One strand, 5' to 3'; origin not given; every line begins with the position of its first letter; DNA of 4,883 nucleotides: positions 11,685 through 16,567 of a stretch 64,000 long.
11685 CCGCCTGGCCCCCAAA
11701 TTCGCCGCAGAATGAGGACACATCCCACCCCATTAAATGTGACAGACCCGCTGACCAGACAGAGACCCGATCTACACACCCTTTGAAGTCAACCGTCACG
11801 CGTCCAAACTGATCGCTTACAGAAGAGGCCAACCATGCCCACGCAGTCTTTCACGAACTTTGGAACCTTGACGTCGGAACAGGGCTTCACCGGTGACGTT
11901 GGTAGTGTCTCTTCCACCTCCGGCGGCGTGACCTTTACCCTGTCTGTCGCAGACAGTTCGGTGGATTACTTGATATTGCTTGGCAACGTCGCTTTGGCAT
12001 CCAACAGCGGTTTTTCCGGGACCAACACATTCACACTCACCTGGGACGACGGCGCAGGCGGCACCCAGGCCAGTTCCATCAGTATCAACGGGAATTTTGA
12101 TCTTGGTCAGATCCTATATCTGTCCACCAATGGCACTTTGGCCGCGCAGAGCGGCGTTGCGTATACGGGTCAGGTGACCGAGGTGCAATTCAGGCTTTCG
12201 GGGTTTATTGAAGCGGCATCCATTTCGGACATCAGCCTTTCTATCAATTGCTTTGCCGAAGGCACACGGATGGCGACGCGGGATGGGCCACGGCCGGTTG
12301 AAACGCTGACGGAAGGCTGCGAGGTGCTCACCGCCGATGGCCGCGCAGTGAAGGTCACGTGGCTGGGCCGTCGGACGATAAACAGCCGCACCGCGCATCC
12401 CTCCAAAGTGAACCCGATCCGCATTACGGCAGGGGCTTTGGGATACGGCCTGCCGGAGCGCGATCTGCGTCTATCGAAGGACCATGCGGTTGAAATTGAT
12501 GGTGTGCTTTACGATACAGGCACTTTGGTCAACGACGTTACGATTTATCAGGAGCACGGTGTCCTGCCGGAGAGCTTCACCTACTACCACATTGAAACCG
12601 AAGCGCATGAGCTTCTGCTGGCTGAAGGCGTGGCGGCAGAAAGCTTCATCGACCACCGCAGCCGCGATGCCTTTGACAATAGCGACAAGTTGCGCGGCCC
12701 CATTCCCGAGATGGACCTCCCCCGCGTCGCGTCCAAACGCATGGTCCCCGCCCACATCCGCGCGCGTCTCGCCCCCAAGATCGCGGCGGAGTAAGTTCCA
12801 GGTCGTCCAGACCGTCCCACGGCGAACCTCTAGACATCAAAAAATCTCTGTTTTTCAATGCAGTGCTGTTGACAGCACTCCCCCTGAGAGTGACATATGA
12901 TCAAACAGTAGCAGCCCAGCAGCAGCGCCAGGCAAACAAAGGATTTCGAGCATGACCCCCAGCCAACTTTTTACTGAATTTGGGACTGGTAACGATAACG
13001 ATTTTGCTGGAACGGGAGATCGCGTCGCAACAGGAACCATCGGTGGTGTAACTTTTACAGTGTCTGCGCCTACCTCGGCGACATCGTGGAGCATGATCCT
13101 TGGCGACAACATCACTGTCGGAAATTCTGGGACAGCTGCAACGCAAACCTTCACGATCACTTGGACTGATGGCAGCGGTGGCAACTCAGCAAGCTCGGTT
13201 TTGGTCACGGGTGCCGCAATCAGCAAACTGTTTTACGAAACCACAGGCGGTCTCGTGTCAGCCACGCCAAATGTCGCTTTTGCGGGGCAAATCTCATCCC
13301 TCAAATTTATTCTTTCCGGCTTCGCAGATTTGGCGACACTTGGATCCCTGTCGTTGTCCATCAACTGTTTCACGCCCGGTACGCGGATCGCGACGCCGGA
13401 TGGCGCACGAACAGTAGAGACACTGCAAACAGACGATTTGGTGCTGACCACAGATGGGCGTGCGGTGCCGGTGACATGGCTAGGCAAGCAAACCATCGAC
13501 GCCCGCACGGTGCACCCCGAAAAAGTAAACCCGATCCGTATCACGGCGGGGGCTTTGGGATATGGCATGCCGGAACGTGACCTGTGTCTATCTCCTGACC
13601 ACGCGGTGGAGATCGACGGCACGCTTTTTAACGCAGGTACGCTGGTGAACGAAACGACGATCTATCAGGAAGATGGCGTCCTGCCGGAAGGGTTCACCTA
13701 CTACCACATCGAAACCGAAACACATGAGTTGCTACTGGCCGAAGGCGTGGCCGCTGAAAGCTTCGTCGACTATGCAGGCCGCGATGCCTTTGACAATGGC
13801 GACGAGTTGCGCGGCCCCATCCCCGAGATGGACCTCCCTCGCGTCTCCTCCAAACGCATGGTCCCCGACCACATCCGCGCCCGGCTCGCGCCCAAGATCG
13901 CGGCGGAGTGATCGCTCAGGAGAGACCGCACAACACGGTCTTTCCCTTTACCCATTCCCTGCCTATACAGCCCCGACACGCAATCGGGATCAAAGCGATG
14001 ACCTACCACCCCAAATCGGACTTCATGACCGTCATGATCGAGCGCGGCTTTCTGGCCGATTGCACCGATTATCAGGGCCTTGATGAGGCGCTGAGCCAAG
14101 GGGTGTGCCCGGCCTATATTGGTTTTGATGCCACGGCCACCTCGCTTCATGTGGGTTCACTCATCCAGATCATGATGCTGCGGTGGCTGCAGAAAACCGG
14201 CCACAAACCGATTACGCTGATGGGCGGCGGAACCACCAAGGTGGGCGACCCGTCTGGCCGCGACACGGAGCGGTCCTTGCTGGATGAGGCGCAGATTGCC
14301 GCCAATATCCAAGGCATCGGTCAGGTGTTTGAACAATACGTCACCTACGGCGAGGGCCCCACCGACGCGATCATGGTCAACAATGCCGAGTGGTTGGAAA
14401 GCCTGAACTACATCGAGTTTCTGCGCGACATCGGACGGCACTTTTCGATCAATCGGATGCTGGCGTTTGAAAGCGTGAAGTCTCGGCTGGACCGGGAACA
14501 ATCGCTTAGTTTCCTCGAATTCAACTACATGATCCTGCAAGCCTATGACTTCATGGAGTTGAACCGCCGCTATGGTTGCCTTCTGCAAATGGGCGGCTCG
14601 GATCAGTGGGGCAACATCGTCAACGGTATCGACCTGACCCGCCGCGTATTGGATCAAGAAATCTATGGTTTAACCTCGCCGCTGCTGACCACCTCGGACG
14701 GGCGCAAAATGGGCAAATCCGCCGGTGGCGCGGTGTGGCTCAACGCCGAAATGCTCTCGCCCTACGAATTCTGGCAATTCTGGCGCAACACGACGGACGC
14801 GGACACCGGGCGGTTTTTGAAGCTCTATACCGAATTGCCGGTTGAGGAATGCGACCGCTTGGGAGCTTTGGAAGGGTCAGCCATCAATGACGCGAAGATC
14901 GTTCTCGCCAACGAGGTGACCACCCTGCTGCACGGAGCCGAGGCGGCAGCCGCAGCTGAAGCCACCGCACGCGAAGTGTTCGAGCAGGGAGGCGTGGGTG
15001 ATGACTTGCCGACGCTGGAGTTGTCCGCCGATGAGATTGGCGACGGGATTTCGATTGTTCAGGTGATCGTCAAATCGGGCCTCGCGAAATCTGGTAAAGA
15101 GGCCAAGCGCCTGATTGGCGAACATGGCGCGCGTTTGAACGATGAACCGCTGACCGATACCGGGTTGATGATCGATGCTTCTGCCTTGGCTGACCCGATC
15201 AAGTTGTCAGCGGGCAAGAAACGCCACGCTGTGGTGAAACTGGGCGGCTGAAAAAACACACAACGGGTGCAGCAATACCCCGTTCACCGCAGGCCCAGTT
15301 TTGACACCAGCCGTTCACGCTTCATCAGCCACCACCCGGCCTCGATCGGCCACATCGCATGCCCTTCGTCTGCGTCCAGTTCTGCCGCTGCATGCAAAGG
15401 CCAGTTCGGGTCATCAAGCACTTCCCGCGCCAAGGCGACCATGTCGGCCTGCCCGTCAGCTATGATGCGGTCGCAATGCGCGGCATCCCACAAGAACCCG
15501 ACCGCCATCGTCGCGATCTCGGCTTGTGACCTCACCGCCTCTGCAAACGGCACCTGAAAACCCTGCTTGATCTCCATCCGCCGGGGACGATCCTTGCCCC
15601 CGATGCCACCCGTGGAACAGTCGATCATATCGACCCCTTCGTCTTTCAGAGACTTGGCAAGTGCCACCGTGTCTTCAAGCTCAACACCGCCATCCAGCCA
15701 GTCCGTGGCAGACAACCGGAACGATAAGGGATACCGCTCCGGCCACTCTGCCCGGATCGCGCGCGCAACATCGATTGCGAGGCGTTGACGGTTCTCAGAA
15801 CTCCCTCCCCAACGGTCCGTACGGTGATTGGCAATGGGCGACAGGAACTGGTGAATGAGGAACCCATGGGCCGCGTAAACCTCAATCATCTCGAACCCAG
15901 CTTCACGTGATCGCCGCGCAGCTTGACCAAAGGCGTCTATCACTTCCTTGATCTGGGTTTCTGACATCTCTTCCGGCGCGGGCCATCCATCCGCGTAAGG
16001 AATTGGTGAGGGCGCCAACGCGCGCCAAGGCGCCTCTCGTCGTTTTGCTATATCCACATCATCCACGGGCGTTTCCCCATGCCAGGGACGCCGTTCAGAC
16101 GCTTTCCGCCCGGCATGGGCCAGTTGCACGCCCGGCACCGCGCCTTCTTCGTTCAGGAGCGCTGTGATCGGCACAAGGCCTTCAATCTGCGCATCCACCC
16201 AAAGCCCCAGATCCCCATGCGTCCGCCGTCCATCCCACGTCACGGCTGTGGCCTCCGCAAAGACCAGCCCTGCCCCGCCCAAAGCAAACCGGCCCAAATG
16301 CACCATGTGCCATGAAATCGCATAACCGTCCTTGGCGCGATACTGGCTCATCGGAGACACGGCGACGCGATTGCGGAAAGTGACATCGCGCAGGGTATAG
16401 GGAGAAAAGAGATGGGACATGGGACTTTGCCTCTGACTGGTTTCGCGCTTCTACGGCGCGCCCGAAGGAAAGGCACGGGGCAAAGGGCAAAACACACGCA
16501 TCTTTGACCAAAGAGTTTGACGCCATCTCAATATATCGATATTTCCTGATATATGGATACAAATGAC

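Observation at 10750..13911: Three tandem Hint (bacterial intein-like) domain genes: variable N-module, Cys-initiated processing module, conserved tail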

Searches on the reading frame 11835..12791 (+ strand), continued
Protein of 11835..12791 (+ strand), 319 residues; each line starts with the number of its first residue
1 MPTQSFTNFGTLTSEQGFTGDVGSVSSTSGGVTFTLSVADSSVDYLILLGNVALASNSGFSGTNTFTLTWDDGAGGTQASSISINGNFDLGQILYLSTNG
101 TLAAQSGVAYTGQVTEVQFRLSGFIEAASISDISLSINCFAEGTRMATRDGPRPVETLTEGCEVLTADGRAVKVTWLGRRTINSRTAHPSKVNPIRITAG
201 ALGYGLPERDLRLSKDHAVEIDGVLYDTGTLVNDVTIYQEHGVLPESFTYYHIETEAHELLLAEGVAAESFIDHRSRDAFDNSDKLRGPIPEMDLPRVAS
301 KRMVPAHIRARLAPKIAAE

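Call 68: get_annotated_region(hit=H5, flank=8000)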
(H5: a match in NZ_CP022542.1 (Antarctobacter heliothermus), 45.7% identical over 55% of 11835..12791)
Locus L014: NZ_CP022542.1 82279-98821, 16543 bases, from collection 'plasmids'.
description: Antarctobacter heliothermus strain SMS3 plasmid pSMS3-2, complete sequence
organism: Antarctobacter heliothermus (NCBI taxid 74033)
taxonomy: Bacteria; Pseudomonadota; Alphaproteobacteria; Rhodobacterales; Roseobacteraceae; Antarctobacter; Antarctobacter heliothermus
host: -; source: Skeletonema marinoi strain ST54,Cell culture,Top-layer sediments; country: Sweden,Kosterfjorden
typing (MOB-suite, as given by PLSDB): non-mobilizable
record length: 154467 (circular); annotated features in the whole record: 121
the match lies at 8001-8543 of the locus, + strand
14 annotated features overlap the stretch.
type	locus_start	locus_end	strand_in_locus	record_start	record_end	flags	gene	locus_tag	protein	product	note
CDS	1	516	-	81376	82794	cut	-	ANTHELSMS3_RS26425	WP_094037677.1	calcium-binding protein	-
CDS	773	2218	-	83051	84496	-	-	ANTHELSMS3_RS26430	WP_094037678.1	calcium-binding protein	-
CDS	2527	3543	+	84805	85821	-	-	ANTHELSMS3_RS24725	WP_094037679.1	calcium-binding protein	-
CDS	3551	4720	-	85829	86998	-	-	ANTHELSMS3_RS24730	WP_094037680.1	hypothetical protein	-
CDS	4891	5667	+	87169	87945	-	-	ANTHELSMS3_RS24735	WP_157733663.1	FkbM family methyltransferase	-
CDS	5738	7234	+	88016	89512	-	-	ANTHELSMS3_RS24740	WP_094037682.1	glycosyltransferase family 1 protein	-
CDS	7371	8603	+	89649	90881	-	-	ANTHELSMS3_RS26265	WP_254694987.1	Hint domain-containing protein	-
CDS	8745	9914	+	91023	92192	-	-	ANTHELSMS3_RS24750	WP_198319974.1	glycosyltransferase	-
CDS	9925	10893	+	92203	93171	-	-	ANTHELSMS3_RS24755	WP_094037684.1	sulfotransferase family 2 domain-containing protein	-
CDS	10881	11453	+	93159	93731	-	-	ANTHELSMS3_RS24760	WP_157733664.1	thiamine pyrophosphate-dependent enzyme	-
CDS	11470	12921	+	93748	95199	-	-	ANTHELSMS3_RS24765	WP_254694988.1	aldehyde dehydrogenase family protein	-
CDS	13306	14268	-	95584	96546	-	-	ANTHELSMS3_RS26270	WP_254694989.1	IS30 family transposase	-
CDS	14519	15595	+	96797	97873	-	-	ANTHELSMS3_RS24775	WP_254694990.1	alcohol dehydrogenase family protein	-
CDS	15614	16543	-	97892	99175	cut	-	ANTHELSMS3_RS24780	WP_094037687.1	TRAP transporter large permease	GO:0008643 - carbohydrate transport [Evidence IEA]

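Call 85: search_protein_families(library=pfam, proteins=[L014:7371-8600:+, L013:7680-8732:+, L013:9302-10249:+, L001:12501-13637:+, L008:10001-11020:+, L012:8737-9771:+, L012:11303-12322:+], max_evalue=0.01)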
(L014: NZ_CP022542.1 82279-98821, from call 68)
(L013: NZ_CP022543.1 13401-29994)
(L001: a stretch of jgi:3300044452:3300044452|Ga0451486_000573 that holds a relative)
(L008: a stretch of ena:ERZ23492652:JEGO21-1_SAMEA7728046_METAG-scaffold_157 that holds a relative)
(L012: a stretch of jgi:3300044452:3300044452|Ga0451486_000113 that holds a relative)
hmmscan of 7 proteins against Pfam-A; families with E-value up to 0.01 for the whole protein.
L014:7371-8600:+ (410 aa): 2 families
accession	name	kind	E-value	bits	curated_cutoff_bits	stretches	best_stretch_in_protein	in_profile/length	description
PF13403.11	Hint_2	-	3e-34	118.9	28.4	1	214-346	2-145/147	Hint domain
PF07591.16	PT-HINT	-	0.00043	21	27.7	1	220-308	1-86/137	Pretoxin HINT domain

L013:7680-8732:+ (351 aa): 1 family
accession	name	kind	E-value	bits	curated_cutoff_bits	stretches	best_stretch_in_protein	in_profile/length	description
PF13403.11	Hint_2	-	1.4e-35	123.3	28.4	1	126-260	2-145/147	Hint domain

L013:9302-10249:+ (316 aa): 1 family
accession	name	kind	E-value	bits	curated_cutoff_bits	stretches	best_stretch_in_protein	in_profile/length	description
PF13403.11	Hint_2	-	1.9e-37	129.4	28.4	1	121-256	1-145/147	Hint domain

L001:12501-13637:+ (379 aa): 1 family
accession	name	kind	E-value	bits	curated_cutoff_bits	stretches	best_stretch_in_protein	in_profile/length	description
PF13403.11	Hint_2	-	3.1e-34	118.9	28.4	1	147-291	2-146/147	Hint domain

L008:10001-11020:+ (340 aa): 1 family
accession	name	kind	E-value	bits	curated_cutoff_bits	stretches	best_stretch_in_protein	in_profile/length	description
PF13403.11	Hint_2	-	1.3e-34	120.2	28.4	1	149-282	1-145/147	Hint domain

L012:8737-9771:+ (345 aa): 1 family
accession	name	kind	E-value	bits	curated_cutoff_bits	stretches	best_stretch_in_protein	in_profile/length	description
PF13403.11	Hint_2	-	9.2e-38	130.4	28.4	1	165-298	2-145/147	Hint domain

L012:11303-12322:+ (340 aa): 1 family
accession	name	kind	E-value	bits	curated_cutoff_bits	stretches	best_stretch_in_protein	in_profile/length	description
PF13403.11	Hint_2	-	1.7e-34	119.8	28.4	1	159-293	2-145/147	Hint domain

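Call 86: find_related_loci(query=A2, collection=metagenome_contigs, flank=10000)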
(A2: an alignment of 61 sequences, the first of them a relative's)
Query A2 (319 aa) in metagenome_contigs; peptide patterns used: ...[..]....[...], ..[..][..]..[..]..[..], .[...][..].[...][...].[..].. (x = any residue, [..] = any of these).
384 stretches matched a pattern; 140 encode a relative of the query (tblastn E <= 1e-3); the best 80 are kept; 80 distinct loci.
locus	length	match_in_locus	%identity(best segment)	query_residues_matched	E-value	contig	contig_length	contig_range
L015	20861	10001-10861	53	28-312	1e-90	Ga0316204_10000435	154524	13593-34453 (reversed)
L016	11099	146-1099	48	2-312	2e-85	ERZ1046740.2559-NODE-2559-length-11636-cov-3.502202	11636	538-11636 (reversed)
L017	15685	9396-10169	50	55-312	1e-76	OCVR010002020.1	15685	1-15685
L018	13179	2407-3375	42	23-318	1e-67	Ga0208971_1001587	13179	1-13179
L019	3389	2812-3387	59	124-310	1e-65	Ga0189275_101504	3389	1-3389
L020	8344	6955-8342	47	23-319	1e-64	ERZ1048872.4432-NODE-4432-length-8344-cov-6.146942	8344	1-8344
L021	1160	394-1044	52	100-312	6e-67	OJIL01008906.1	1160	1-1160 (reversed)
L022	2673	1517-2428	42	17-315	3e-63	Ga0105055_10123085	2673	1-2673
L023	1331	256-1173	42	1-312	5e-66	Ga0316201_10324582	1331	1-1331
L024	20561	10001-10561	54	129-312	4e-61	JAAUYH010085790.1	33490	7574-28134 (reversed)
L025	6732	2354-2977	50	114-317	7e-61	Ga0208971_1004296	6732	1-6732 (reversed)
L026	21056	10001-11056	40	1-312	6e-61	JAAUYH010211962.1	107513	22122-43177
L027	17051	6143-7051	41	23-315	3e-59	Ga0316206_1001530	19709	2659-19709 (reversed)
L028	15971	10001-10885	42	18-315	3e-59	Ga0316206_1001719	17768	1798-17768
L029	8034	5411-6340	38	22-317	6e-59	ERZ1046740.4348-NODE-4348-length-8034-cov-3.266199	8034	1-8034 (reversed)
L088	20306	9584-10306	40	88-318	9e-47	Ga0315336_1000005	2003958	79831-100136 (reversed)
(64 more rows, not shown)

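Call 91: search_protein_families(library=pfam, proteins=[L088:11846-13648:+, L088:5610-7475:-], max_evalue=0.001)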
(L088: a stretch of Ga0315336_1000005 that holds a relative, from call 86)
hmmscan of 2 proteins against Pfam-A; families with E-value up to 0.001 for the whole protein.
L088:11846-13648:+ (601 aa): 5 families
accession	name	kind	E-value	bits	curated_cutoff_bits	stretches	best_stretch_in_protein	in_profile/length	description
PF04488.21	Gly_transf_sug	-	1.6e-08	35.5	23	1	397-467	28-86/93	Glycosyltransferase sugar-binding region containing DXD motif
PF13428.12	TPR_14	-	3.3e-07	30.8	23.5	0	62-96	7-41/44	Tetratricopeptide repeat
PF14559.12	TPR_19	-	1.2e-06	29.2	25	0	33-93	2-62/68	Tetratricopeptide repeat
PF13432.12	TPR_16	-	2.2e-06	28.5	32.7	0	30-90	5-65/65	Tetratricopeptide repeat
PF13176.12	TPR_7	-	0.00078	19.8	27.9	0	58-88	1-33/36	Tetratricopeptide repeat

L088:5610-7475:- (622 aa): 25 families
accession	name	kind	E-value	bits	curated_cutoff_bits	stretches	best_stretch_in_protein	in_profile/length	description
PF13469.12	Sulfotransfer_3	-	1.6e-45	156.4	27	1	375-562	1-216/216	Sulfotransferase family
PF07719.23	TPR_2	-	1.5e-29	100.1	27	1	199-231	1-33/34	Tetratricopeptide repeat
PF14559.12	TPR_19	-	6.7e-24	84.4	25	4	175-234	1-59/68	Tetratricopeptide repeat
PF13428.12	TPR_14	-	2.8e-23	80.5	23.5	2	201-241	3-43/44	Tetratricopeptide repeat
PF13432.12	TPR_16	-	9.4e-23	80.8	32.7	4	204-264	2-62/65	Tetratricopeptide repeat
PF00515.34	TPR_1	-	1.2e-22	79.1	27.8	1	166-197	2-33/34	Tetratricopeptide repeat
PF13181.12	TPR_8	-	1.1e-20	72.4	25.7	0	234-264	2-32/34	Tetratricopeptide repeat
PF13424.12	TPR_12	-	1.3e-20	73.8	30.1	3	165-230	3-76/77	Tetratricopeptide repeat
PF13431.12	TPR_17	-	9.4e-17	60.3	24.4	1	154-185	2-33/34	Tetratricopeptide repeat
PF13414.12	TPR_11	-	2.5e-15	56.3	26.8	2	144-179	7-42/42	TPR repeat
PF13374.12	TPR_10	-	9.6e-15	54.5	27.5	1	165-194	2-31/42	Tetratricopeptide repeat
PF00685.33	Sulfotransfer_1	-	4.7e-12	46.3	22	1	376-567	4-190/255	Sulfotransferase domain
PF13174.12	TPR_6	-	1.3e-11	44.7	26.3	0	234-264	1-31/33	Tetratricopeptide repeat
PF13176.12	TPR_7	-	2e-10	40.3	27.9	0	235-264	1-32/36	Tetratricopeptide repeat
PF24575.1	TPR_Slam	-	1.9e-09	38.3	35.2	0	178-221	60-103/104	Surface lipoprotein assembly modifier, N-terminal TPR repeats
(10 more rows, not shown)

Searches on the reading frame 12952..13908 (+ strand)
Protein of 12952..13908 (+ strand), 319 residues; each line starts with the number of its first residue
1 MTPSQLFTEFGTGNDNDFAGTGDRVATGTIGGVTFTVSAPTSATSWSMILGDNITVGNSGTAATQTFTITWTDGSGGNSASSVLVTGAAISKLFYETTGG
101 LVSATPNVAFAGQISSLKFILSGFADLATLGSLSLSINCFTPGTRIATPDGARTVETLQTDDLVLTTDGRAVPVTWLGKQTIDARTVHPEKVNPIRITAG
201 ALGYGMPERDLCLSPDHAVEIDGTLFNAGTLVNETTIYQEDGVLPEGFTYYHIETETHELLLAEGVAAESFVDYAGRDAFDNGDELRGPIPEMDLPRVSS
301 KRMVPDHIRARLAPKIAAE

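Call 3: search_protein_families(library=pfam, proteins=[window:12952-13908:+], max_evalue=1)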
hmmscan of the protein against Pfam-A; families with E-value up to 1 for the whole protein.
window:12952-13908:+ (319 aa): 1 family
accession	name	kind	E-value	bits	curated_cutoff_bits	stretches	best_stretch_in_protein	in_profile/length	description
PF13403.11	Hint_2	-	1.8e-39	135.9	28.4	1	139-273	2-145/147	Hint domain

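Call 4: search_protein_families(library=ncbifam, proteins=[window:12952-13908:+], max_evalue=1)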
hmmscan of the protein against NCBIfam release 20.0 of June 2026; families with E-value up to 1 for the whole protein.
window:12952-13908:+ (319 aa): 3 families
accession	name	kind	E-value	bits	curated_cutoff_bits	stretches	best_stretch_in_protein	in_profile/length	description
NF009008.0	PRK12354.1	subfamily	0.039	13.1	361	1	156-203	214-261/308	carbamate kinase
NF006926.0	PRK09411.1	equivalog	0.17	11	416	1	155-203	210-258/297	carbamate kinase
TIGR01445.1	intein_Nterm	domain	0.19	12.7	24.5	0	139-160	1-23/83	intein N-terminal splicing region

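Call 56: search_protein_families(library=phrogs, proteins=[window:12952-13908:+], max_evalue=0.01)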
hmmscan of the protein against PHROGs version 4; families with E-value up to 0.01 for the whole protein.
window:12952-13908:+ (319 aa): 0 families

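Call 57: search_protein_families(library=padloc, proteins=[window:12952-13908:+], max_evalue=0.01)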
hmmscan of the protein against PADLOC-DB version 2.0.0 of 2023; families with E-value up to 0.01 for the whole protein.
window:12952-13908:+ (319 aa): 0 families

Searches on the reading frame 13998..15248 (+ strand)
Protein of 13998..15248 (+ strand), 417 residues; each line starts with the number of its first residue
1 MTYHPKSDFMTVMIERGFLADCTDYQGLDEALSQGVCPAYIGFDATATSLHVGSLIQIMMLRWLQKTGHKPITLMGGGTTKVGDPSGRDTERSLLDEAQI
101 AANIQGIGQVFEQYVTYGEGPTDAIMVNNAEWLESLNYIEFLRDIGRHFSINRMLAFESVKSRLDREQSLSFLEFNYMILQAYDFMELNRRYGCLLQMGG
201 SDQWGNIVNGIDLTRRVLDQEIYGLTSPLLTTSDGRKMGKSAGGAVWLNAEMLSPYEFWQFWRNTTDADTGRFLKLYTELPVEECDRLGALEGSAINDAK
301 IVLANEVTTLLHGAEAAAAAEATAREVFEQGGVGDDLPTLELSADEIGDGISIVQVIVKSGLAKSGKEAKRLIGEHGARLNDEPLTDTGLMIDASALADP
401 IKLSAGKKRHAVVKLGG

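Call 95: search_protein_families(library=pfam, proteins=[window:13998-15248:+], max_evalue=0.001)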
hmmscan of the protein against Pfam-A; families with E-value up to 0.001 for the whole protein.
window:13998-15248:+ (417 aa): 2 families
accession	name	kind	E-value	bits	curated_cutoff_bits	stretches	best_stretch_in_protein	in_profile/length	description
PF00579.31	tRNA-synt_1b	-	8.8e-76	255.5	21.1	1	39-329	8-292/292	tRNA synthetases class I (W and Y)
PF22421.1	SYY_C-terminal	-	0.00013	22.3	27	1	335-396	7-64/83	Tyrosine--tRNA ligase SYY-like C-terminal domain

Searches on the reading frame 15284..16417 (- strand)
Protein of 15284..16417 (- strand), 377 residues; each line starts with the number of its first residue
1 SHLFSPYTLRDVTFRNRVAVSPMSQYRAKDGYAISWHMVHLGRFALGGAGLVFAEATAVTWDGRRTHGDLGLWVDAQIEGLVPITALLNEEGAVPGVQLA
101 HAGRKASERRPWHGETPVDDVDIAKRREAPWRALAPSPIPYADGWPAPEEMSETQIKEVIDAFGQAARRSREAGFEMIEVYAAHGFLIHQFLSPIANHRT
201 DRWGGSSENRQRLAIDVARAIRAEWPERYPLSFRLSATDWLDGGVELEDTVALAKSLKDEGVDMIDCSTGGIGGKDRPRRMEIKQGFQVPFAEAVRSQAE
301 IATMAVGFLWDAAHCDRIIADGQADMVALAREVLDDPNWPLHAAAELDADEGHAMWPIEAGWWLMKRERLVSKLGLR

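Call 95: search_protein_families(library=pfam, proteins=[window:15284-16417:-], max_evalue=0.001)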
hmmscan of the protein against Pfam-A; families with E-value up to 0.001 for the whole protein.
window:15284-16417:- (377 aa): 1 family
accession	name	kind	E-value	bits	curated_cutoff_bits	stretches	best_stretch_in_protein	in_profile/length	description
PF00724.26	Oxidored_FMN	-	2.3e-67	228.1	27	1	3-347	2-339/342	NADH:flavin oxidoreductase / NADH oxidase family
